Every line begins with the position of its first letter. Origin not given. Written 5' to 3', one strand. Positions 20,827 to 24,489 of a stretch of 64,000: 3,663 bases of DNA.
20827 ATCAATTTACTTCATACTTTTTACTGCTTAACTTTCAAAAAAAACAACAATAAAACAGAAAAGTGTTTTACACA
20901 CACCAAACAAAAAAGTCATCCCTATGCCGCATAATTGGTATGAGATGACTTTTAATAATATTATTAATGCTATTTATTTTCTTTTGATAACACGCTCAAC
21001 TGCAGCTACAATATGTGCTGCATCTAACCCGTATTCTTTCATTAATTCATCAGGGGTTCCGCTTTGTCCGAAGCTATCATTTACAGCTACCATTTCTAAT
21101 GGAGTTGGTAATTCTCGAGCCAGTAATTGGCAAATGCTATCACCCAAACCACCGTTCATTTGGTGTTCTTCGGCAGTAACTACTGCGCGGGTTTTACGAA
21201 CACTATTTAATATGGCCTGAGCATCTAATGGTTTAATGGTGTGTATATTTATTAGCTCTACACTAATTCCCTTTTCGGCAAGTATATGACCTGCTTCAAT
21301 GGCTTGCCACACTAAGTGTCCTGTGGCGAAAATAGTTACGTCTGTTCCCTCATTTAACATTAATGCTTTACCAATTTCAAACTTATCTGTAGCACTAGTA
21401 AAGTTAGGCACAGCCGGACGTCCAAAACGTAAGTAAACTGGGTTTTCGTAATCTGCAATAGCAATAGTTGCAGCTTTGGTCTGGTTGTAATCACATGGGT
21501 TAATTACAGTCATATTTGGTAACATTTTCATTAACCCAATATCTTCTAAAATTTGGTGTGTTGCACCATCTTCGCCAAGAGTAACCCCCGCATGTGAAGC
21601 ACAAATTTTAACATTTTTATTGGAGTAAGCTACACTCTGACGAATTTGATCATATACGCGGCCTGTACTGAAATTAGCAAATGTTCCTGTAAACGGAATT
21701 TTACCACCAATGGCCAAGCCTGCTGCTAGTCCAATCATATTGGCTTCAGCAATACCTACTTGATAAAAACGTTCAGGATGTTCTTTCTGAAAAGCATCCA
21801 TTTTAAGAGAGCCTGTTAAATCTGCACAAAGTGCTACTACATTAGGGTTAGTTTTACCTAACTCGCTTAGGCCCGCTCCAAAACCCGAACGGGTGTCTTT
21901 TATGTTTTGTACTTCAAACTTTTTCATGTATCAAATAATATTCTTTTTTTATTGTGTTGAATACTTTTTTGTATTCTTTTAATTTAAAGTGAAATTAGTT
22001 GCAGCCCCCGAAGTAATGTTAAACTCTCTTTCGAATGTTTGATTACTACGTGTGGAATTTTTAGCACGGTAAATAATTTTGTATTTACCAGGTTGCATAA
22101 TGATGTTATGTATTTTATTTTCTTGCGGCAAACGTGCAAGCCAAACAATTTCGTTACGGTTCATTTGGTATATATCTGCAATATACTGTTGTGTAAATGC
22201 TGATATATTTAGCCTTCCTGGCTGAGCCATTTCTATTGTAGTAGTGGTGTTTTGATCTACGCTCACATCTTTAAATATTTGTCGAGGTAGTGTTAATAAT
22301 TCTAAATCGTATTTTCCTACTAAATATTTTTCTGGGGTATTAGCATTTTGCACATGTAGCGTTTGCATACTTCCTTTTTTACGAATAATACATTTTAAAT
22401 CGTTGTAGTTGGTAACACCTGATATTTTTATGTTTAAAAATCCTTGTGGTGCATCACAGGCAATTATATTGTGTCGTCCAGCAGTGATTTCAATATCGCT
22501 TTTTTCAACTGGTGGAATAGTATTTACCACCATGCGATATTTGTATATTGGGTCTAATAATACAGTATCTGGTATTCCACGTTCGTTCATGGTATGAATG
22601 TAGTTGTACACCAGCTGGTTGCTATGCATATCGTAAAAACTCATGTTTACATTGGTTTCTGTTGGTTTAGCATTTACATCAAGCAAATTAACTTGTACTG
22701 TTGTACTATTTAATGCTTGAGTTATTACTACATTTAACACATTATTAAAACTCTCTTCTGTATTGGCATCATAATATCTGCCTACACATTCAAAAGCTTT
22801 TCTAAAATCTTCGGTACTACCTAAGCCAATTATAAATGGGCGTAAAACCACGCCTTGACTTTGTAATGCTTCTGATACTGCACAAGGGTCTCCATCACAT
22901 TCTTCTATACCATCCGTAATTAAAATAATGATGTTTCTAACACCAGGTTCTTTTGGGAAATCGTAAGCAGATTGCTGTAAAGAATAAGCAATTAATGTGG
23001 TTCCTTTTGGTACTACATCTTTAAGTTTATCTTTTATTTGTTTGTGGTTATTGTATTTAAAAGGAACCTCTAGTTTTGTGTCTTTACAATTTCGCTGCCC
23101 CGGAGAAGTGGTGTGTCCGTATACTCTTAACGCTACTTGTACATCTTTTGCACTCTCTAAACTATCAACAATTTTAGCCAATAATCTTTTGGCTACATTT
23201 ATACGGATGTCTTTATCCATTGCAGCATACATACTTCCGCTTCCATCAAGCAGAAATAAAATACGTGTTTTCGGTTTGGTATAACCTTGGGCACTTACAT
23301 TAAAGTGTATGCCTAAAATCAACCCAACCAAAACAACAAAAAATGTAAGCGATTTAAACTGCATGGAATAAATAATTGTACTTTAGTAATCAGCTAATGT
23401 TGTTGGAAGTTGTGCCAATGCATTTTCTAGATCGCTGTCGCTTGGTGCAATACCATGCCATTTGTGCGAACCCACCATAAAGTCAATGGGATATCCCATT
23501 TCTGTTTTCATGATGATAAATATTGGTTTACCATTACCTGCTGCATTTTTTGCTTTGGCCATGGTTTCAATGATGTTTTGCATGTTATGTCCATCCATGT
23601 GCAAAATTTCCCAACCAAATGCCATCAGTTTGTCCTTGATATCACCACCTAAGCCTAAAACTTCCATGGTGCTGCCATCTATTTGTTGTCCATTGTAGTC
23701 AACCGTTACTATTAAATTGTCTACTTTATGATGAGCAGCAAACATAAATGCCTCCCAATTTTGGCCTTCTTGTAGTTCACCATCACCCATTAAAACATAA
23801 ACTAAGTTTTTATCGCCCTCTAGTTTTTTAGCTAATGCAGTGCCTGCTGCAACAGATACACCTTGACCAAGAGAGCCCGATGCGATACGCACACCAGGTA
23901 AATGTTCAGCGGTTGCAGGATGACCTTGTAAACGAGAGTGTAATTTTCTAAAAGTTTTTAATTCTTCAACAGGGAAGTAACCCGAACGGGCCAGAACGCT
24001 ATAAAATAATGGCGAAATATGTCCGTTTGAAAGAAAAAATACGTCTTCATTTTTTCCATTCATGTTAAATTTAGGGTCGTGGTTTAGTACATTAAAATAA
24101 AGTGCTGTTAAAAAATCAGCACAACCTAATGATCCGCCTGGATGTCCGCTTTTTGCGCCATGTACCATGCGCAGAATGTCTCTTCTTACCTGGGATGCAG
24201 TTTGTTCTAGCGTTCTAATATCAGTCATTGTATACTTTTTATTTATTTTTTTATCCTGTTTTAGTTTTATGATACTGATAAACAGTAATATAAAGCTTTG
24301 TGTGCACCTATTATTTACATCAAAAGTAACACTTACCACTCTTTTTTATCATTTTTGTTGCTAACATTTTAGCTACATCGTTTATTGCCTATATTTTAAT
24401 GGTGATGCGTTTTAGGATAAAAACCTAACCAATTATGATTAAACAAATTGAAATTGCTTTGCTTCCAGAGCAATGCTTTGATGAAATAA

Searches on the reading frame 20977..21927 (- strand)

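Call 22: search_protein_families(library=pfam, proteins=[window:20977-21927:-], max_evalue=0.001)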
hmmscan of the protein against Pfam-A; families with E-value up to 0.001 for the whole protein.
window:20977-21927:- (317 aa): 3 families
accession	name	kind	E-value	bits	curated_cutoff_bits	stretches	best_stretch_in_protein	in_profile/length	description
PF02779.29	Transket_pyr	-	4.2e-44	150.7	27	1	11-174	4-173/174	Transketolase, pyrimidine binding domain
PF02780.25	Transketolase_C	-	1.7e-32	112.4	25.9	1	186-306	1-124/124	Transketolase, C-terminal domain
PF22613.1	Transketolase_C_1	-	2.2e-06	28.3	27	1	194-302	11-113/113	Transketolase-like TK C-terminal domain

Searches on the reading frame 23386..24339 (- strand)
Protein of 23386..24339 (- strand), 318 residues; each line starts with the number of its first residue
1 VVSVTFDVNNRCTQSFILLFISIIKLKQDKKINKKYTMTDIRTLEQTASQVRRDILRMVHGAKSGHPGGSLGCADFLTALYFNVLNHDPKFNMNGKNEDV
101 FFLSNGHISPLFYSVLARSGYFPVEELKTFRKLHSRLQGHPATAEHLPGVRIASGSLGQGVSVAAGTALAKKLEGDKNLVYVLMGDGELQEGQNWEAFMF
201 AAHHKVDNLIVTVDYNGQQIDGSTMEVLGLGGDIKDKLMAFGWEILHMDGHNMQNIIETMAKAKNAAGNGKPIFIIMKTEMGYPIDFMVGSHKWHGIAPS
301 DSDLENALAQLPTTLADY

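Call 22: search_protein_families(library=pfam, proteins=[window:23386-24339:-], max_evalue=0.001)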
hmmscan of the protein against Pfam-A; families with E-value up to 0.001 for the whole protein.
window:23386-24339:- (318 aa): 4 families
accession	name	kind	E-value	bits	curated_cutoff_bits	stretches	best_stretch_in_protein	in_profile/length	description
PF00456.26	Transketolase_N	-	3.7e-54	184.4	22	1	47-306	5-270/334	Transketolase, thiamine diphosphate binding domain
PF13292.11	DXP_synthase_N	-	1.3e-12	48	21.2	1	40-220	14-175/274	1-deoxy-D-xylulose-5-phosphate synthase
PF00676.26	E1_dh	-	3.8e-09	36.4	22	1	150-275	96-220/300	Dehydrogenase E1 component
PF09364.15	XFP_N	-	0.00026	20.4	23.7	1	143-263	128-247/364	XFP N-terminal domain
